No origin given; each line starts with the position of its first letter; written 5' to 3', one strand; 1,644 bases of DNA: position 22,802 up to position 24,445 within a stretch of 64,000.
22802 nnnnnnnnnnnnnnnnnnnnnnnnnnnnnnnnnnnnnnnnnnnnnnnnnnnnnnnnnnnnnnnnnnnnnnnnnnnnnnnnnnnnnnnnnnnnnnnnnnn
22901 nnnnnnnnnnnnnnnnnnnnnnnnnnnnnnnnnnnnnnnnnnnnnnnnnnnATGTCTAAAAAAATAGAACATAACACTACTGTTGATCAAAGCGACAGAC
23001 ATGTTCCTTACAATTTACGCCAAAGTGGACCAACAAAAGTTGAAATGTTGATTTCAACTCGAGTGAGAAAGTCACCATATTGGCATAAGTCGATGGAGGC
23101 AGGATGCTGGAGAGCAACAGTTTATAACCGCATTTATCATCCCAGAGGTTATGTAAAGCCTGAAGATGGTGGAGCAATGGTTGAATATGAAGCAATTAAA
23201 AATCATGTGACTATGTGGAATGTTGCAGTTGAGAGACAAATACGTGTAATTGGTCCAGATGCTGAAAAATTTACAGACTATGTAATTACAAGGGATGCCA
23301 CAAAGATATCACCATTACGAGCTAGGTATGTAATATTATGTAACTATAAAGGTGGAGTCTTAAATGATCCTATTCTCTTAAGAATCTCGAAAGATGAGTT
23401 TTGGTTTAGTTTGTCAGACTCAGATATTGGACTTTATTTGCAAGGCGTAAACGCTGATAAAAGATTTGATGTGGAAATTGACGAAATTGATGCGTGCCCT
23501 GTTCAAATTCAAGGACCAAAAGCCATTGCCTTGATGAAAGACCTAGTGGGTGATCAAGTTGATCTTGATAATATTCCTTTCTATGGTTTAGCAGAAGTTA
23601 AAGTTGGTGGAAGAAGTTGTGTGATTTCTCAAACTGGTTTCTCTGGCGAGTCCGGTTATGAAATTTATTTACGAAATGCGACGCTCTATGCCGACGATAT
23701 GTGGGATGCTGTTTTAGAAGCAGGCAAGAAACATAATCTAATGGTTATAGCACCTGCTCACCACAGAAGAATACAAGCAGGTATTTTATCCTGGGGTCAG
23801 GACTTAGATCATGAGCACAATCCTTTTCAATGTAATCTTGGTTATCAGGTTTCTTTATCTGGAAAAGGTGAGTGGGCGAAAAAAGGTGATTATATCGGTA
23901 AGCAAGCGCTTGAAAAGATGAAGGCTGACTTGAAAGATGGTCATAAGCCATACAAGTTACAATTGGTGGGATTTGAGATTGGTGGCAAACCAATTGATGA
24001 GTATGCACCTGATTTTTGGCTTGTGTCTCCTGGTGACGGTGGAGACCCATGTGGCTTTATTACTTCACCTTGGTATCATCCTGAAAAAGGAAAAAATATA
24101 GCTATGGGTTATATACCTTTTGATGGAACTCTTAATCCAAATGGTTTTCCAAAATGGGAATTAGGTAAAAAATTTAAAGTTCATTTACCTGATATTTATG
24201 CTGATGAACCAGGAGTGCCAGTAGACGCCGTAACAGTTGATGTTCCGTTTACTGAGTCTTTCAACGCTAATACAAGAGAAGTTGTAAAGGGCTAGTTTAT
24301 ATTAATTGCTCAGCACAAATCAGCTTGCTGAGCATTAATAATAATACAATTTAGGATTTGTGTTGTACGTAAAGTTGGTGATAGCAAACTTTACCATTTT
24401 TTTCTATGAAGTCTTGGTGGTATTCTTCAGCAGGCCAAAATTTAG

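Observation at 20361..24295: fhs / metF-like / GcvT-like trio resembling the LigH-MetF-LigM THF-dependent demethylation module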

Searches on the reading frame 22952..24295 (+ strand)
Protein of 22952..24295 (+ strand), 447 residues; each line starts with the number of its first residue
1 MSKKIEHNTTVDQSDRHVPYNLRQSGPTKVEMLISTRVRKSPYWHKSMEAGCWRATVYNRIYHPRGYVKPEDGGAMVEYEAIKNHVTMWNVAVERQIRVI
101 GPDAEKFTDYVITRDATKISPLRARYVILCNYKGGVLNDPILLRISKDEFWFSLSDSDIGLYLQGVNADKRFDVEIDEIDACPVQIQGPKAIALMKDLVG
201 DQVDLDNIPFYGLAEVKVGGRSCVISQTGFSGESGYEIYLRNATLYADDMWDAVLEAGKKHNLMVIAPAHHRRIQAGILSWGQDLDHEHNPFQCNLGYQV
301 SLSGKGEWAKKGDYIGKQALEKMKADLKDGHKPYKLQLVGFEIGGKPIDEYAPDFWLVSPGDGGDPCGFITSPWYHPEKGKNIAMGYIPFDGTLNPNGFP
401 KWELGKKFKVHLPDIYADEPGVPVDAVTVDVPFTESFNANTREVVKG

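Call 3: search_protein_families(library=pfam, proteins=[window:22952-24295:+])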
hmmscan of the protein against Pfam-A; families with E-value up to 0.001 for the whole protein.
window:22952-24295:+ (447 aa): 2 families
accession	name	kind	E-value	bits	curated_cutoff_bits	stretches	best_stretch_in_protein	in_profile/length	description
PF01571.26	GCV_T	-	8.4e-41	140.3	25.6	1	74-297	28-253/255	Aminomethyltransferase folate-binding domain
PF08669.17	GCV_T_C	-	3.7e-05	24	25.9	1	337-410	2-62/80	Glycine cleavage T-protein C-terminal barrel domain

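Call 4: search_protein_families(library=ncbifam, proteins=[window:22952-24295:+])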
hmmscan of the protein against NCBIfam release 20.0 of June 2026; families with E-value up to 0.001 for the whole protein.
window:22952-24295:+ (447 aa): 8 families
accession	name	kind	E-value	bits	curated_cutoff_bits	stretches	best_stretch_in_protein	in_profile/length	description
NF009133.0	PRK12486.1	equivalog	4.5e-70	236.4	410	1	32-415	6-357/369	dimethylsulfoniopropionate demethylase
NF053776.1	TmaoDeMthMsil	equivalog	1.4e-43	149.5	1100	1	45-387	391-720/763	trimethylamine N-oxide demethylase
NF001567.0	PRK00389.1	subfamily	3.2e-43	148.1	300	1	74-390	33-328/359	glycine cleavage system aminomethyltransferase GcvT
TIGR00528.1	gcvT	equivalog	7.1e-37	127.2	235.85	1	74-389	31-331/362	glycine cleavage system aminomethyltransferase GcvT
NF010093.0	PRK13579.1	equivalog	2.4e-31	108.8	459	1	73-391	39-337/371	glycine cleavage system aminomethyltransferase GcvT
TIGR01372.1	soxA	subfamily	1.6e-30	105.7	1164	1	33-386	604-955/996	sarcosine oxidase subunit alpha family protein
NF047633.1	SyrngDmethDesA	equivalog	2.2e-12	46.3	800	1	96-266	58-235/453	syringate O-demethylase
NF047885.1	VanMgalDeMLigM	equivalog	2e-09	36.9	580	1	95-266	56-236/461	vanillate/3-O-methylgallate O-demethylase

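Call 7: find_homologous_proteins(query=window:22952-24295:+)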
Query window:22952-24295:+ (447 aa): 5234 proteins with E <= 0.001 among 8000 candidates; the best 120 are listed.
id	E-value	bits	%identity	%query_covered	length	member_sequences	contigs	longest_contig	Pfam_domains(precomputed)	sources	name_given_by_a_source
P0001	0.0e+0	1049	99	100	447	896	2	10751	PF01571.27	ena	-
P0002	0.0e+0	1036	97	100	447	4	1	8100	PF01571.27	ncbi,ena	-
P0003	0.0e+0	1031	97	100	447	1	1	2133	PF01571.27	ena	-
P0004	0.0e+0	1027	96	100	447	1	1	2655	PF01571.27,PF08669.18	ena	-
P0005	0.0e+0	1023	96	100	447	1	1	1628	PF01571.27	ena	-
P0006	1.7e-294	995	93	100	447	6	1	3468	PF01571.27,PF08669.18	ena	-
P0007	5.0e-293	990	92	100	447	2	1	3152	PF01571.27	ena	-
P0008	7.1e-293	989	92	100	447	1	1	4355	PF01571.27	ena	-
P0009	1.7e-292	988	92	100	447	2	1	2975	PF01571.27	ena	-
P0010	1.9e-285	965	90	100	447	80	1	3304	PF01571.27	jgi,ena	jgi:aminomethyltransferase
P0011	2.1e-285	965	90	100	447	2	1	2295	PF01571.27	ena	-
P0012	3.7e-284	961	90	100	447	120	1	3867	PF01571.27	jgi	jgi:aminomethyltransferase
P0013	6.4e-283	957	89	100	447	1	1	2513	PF01571.27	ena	-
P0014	1.2e-278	942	88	100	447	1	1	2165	PF01571.27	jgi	jgi:aminomethyltransferase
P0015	5.2e-277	937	87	100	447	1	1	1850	PF01571.27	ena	-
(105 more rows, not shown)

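Call 16: search_solved_structures(query=window:22952-24295:+, show_alignments=2)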
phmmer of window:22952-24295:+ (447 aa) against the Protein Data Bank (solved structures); distinct sequences matched with E-value up to 0.001: 20.
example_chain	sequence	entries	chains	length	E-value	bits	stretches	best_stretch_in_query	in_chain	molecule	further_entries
3tfh_A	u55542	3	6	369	1.3e-45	159.2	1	35-324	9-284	GcvT-like Aminomethyltransferase protein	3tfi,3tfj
1woo_A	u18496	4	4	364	1.6e-33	119.3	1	78-388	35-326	Aminomethyltransferase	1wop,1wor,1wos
1yx2_A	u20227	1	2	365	3.9e-31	111.4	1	76-389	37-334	Aminomethyltransferase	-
9q59_A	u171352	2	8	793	9.8e-23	83.8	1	76-386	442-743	trimethylamine N-oxide demethylase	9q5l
9q5a_A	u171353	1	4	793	9.8e-23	83.7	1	76-386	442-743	Trimethylamine N-oxide Demethylase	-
3a8i_A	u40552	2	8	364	3.8e-21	78.5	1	65-389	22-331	Aminomethyltransferase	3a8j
1vlo_A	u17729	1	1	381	4.3e-21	78.3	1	65-389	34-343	Aminomethyltransferase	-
3a8k_A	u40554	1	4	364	1.8e-20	76.3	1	65-389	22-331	Aminomethyltransferase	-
1pj5_A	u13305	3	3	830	1.3e-19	73.5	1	82-323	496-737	N,N-dimethylglycine oxidase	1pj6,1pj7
1v5v_A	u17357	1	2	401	1.4e-19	73.4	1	77-325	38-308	aminomethyltransferase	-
3gsi_A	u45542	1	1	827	1.6e-18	69.9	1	82-323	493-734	N,N-dimethylglycine oxidase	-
1wsr_A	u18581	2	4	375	4.1e-18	68.5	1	83-392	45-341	Aminomethyltransferase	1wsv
1vrq_A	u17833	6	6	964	2.2e-13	52.9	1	24-301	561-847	Sarcosine oxidase alpha subunit | Subunit alpha of sarcosine oxidase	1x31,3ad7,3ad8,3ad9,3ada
2gag_A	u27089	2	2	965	2.1e-12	49.7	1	26-301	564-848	heterotetrameric sarcosine oxidase alpha-subunit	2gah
3gir_A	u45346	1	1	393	2.7e-12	49.3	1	74-391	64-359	Aminomethyltransferase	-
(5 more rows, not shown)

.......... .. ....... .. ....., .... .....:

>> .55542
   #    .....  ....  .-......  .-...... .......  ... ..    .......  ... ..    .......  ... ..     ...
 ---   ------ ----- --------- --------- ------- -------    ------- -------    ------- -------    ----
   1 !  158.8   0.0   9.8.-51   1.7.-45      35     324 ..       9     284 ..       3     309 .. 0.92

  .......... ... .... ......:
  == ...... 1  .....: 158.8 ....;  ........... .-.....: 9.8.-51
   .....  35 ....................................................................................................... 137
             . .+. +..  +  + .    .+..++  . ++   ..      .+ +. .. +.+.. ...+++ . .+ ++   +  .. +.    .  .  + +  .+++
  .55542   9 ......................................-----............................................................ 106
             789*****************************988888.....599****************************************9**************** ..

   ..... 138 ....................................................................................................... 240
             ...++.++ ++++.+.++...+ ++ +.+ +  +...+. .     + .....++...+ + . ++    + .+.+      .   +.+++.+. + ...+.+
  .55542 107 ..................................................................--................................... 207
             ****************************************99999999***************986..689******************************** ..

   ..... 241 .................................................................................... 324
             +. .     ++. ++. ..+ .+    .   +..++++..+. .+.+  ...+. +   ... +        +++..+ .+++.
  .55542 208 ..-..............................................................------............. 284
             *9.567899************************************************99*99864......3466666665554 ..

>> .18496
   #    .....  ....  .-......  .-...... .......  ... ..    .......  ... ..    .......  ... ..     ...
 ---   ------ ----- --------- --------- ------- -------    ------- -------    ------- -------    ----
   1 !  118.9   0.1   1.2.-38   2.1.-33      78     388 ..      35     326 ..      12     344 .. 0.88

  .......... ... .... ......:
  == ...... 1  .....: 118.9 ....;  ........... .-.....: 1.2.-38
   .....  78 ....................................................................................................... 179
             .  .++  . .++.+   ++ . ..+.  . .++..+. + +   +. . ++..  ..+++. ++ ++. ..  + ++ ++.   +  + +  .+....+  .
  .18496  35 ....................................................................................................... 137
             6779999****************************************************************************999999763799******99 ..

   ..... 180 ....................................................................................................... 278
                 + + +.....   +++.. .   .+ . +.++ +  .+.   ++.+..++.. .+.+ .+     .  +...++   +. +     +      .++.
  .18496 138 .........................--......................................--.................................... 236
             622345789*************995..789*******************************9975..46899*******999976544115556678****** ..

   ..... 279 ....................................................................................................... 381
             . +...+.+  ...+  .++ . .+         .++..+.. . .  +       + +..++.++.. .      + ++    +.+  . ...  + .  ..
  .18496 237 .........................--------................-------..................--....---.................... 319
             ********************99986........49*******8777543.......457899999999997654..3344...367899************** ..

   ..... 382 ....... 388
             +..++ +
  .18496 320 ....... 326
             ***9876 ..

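Call 29: find_encoding_contigs(protein=window:22952-24295:+, flank=6000, max_places=6)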
Protein window:22952-24295:+ (447 aa): 23 contigs read that carry it; 6 places shown.
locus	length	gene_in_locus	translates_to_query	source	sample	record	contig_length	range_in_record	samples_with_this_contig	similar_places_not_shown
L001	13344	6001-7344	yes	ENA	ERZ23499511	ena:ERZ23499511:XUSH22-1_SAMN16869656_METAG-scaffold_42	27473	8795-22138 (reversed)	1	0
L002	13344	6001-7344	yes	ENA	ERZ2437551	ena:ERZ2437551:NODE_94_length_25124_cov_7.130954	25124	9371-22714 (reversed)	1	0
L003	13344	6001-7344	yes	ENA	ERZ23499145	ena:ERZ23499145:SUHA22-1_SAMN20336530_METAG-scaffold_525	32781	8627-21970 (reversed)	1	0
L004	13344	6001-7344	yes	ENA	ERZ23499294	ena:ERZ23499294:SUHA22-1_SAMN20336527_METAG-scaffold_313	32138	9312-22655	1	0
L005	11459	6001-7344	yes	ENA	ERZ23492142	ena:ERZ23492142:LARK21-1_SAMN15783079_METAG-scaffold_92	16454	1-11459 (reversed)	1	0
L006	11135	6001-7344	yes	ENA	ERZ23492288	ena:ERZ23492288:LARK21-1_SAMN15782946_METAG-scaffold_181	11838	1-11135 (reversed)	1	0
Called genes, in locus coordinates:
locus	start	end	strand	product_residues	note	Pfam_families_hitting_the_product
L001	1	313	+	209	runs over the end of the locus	PF13847:Methyltransf_31 (faint), PF01596:Methyltransf_3, PF13578:Methyltransf_24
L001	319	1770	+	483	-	PF00743:FMO-like, PF01266:DAO (faint), PF01946:Thi4 (faint), PF07992:Pyr_redox_2 (weak), PF13450:NAD_binding_8 (weak), PF13738:Pyr_redox_3, PF13434:Lys_Orn_oxgnase (weak)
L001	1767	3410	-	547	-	PF00501:AMP-binding, PF13193:AMP-binding_C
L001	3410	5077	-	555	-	PF01268:FTHFS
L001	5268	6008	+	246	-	PF02219:MTHFR (weak)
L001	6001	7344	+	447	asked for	PF01571:GCV_T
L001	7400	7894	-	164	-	PF01625:PMSR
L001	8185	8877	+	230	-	PF13378:MR_MLE_C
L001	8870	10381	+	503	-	PF00501:AMP-binding, PF13193:AMP-binding_C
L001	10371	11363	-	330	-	PF12146:Hydrolase_4 (faint), PF00561:Abhydrolase_1, PF12697:Abhydrolase_6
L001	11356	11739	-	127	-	PF00903:Glyoxalase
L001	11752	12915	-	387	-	PF00144:Beta-lactamase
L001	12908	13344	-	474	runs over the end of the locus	PF01425:Amidase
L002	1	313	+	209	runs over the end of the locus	PF13847:Methyltransf_31 (faint), PF01596:Methyltransf_3, PF13578:Methyltransf_24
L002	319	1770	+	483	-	PF00743:FMO-like, PF01266:DAO (faint), PF01946:Thi4 (faint), PF07992:Pyr_redox_2 (weak), PF13450:NAD_binding_8 (weak), PF13738:Pyr_redox_3, PF13434:Lys_Orn_oxgnase (weak)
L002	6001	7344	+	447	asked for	PF01571:GCV_T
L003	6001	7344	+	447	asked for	PF01571:GCV_T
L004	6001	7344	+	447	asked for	PF01571:GCV_T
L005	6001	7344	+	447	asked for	PF01571:GCV_T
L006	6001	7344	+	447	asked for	PF01571:GCV_T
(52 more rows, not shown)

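Call 30: search_protein_representatives(protein=window:22952-24295:+)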
Query: 447 residues. Proteins with E-value up to 0.001 (for the whole library): 7468; up to 1e-10: 2880; up to 1e-30: 269. The best 150 are listed.
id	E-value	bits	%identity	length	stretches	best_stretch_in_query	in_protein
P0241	2.9e-128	445.0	63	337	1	106-445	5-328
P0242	2.2e-118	412.4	54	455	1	16-433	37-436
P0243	1.1e-115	403.4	53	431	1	14-391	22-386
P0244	7.2e-111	387.6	58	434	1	8-309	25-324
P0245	2.1e-107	376.2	72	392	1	9-238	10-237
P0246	2.8e-100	352.6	62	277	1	161-446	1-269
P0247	7.4e-97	341.4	75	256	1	6-202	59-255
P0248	6.8e-96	338.2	73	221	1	6-209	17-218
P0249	1.1e-91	324.3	90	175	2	4-124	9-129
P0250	1.4e-91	323.9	77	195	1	4-187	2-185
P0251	1.3e-87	310.9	71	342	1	8-194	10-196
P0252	6.0e-87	308.7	43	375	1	71-435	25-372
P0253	1.6e-84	300.7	45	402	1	32-391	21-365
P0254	7.2e-82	292.0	57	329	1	69-321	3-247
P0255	1.1e-81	291.3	45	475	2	20-300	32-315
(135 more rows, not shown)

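Call 34: find_related_loci(query=A1, collection=genome_contigs, flank=8000)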
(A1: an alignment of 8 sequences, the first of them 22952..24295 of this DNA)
Query A1 (447 aa) in genome_contigs; peptide patterns used: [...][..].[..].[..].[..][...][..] (x = any residue, [..] = any of these).
600 stretches matched a pattern (row limit reached: there are more); 595 encode a relative of the query (tblastn E <= 1e-3); the best 80 are kept; 80 distinct loci.
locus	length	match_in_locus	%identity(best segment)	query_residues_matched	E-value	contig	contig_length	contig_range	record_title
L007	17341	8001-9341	99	1-447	0e+0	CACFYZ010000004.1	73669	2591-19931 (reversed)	uncultured Pelagibacteraceae bacterium isolate AG-909-F08 genome assembly, contig: AG-909-F08_NODE_4, whole genome shotg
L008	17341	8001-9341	99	1-447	0e+0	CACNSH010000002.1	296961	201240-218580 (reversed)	MAG: uncultured Pelagibacteraceae bacterium isolate AG-893-M03 genome assembly, contig: AG-893-M03_NODE_2, whole genome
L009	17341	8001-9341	99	1-447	0e+0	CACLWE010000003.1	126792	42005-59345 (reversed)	uncultured Pelagibacteraceae bacterium isolate AG-917-N15 genome assembly, contig: AG-917-N15_NODE_3, whole genome shotg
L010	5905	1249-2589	99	1-447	0e+0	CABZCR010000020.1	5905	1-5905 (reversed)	MAG: uncultured Pelagibacteraceae bacterium isolate AG-895-J17 genome assembly, contig: AG-895-J17_NODE_20, whole genome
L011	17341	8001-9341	98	1-447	0e+0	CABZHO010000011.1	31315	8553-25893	MAG: uncultured Pelagibacteraceae bacterium isolate AG-337-G05 genome assembly, contig: AG-337-G05_NODE_11, whole genome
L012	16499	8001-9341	97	1-447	0e+0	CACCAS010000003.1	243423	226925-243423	uncultured Pelagibacteraceae bacterium isolate AG-900-K14 genome assembly, contig: AG-900-K14_NODE_3, whole genome shotg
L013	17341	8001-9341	97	1-447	0e+0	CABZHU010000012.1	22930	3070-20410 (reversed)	MAG: uncultured Pelagibacteraceae bacterium isolate AG-337-G09 genome assembly, contig: AG-337-G09_NODE_12, whole genome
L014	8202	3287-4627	97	1-447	0e+0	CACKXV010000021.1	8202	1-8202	uncultured Pelagibacteraceae bacterium isolate AG-457-O16 genome assembly, contig: AG-457-O16_NODE_21, whole genome shot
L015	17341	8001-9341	97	1-447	0e+0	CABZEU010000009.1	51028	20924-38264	MAG: uncultured Pelagibacteraceae bacterium isolate AG-337-E07 genome assembly, contig: AG-337-E07_NODE_9, whole genome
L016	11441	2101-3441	97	1-447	0e+0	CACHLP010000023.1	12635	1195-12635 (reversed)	uncultured Pelagibacteraceae bacterium isolate AG-430-F17 genome assembly, contig: AG-430-F17_NODE_23, whole genome shot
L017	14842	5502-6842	97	1-447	0e+0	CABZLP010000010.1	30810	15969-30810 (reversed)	MAG: uncultured Pelagibacteraceae bacterium isolate AG-337-J23 genome assembly, contig: AG-337-J23_NODE_10, whole genome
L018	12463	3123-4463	91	1-447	0e+0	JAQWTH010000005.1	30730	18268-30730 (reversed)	MAG: Candidatus Pelagibacterales bacterium isolate cluster2_bin.78 k141_2846382, whole genome shotgun sequence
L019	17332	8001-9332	87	4-447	0e+0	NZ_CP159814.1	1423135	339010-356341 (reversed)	Candidatus Pelagibacter sp. Uisw_130 chromosome, complete genome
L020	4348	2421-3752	87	4-447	0e+0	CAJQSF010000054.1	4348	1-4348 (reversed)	MAG: uncultured Candidatus Pelagibacter sp. isolate RIS_SAG_26 genome assembly, contig: c_000000002037, whole genome sho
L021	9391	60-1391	86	4-447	0e+0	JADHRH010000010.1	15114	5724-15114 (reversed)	MAG: Candidatus Pelagibacter sp. isolate BS30m-G18 BS307-30m-sub-C355, whole genome shotgun sequence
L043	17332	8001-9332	86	4-447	0e+0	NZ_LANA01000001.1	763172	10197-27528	Candidatus Pelagibacter communis strain HTCC9565 HTCC9565_HTCC9565_contig1, whole genome shotgun sequence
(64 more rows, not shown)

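Call 38: search_protein_families(library=pfam, proteins=[L043:136-2568:-, L043:3928-4353:-, L043:4338-5123:-, L043:5107-5481:-, L043:5481-5909:-, L043:5958-7190:-, L043:9487-10032:+, L043:10192-10803:-, L043:10809-12461:-, L043:12458-13429:-], max_evalue=0.00001)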
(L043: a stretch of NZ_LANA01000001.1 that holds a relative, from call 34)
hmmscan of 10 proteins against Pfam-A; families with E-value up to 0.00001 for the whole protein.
L043:136-2568:- (810 aa): 7 families
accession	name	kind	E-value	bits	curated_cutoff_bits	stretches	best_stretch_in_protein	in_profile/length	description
PF01266.30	DAO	-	9e-72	243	27.9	1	6-367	1-353/353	FAD dependent oxidoreductase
PF01571.26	GCV_T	-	4.7e-71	239.5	25.6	1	426-697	1-254/255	Aminomethyltransferase folate-binding domain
PF16350.10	FAO_M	-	4.7e-18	65.6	27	1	370-424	1-56/56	FAD dependent oxidoreductase central domain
PF08669.17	GCV_T_C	-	3.2e-17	62.6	25.9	1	723-802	2-80/80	Glycine cleavage T-protein C-terminal barrel domain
PF13738.12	Pyr_redox_3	-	4.6e-08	33.1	30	0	159-207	89-137/305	Pyridine nucleotide-disulphide oxidoreductase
PF13454.12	NAD_binding_9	-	4.1e-06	27.3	21.8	0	8-49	1-45/155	FAD-NAD(P)-binding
PF01494.25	FAD_binding_3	-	6.9e-06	25.9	22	0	5-43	2-39/349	FAD binding domain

L043:3928-4353:- (141 aa): 2 families
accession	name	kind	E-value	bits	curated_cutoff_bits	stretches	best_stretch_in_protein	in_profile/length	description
PF13380.12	CoA_binding_2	-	1.2e-32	113.2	22.8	1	18-134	1-115/116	CoA binding domain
PF02629.25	CoA_binding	-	6.8e-06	27.2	22.3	0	20-96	6-85/97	CoA binding domain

L043:4338-5123:- (261 aa): 2 families
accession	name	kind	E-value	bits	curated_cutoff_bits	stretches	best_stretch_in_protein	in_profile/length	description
PF00378.25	ECH_1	-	1.1e-55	189.2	27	1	12-260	2-250/251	Enoyl-CoA hydratase/isomerase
PF16113.10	ECH_2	-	3.8e-28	99.4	27.2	1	17-190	2-178/335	Enoyl-CoA hydratase/isomerase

L043:5107-5481:- (124 aa): 0 families

L043:5481-5909:- (142 aa): 4 families
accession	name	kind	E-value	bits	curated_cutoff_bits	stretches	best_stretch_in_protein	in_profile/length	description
PF01583.26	APS_kinase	-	7.8e-13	49.2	21.1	1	10-90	4-90/152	Adenylylsulphate kinase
PF13671.12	AAA_33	-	1.2e-09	39.1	27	1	11-92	2-88/143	AAA domain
PF13238.12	AAA_18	-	6.5e-07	30.3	29.4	1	11-83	1-82/128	AAA domain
PF08433.16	KTI12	-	7.8e-06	26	22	0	8-79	1-76/271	Chromatin associated protein KTI12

L043:5958-7190:- (410 aa): 2 families
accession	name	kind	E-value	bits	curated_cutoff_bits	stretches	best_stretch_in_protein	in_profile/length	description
PF00848.25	Ring_hydroxyl_A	-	1.2e-46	159.8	24.9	1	216-407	5-205/208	Ring hydroxylating alpha subunit (catalytic domain)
PF00355.32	Rieske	-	1.8e-17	63.5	20.3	1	67-150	2-83/88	Rieske [2Fe-2S] domain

L043:9487-10032:+ (181 aa): 0 families

L043:10192-10803:- (203 aa): 1 family
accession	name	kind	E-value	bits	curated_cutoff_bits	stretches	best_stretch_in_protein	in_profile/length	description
PF12525.13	DUF3726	-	1.6e-29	102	22.1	1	2-73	1-72/73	Protein of unknown function (DUF3726)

L043:10809-12461:- (550 aa): 0 families

L043:12458-13429:- (323 aa): 1 family
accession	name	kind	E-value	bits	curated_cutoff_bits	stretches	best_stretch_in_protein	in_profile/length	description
PF01244.27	Peptidase_M19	-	3.5e-68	230.6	26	1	15-319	36-318/319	Membrane dipeptidase (Peptidase family M19)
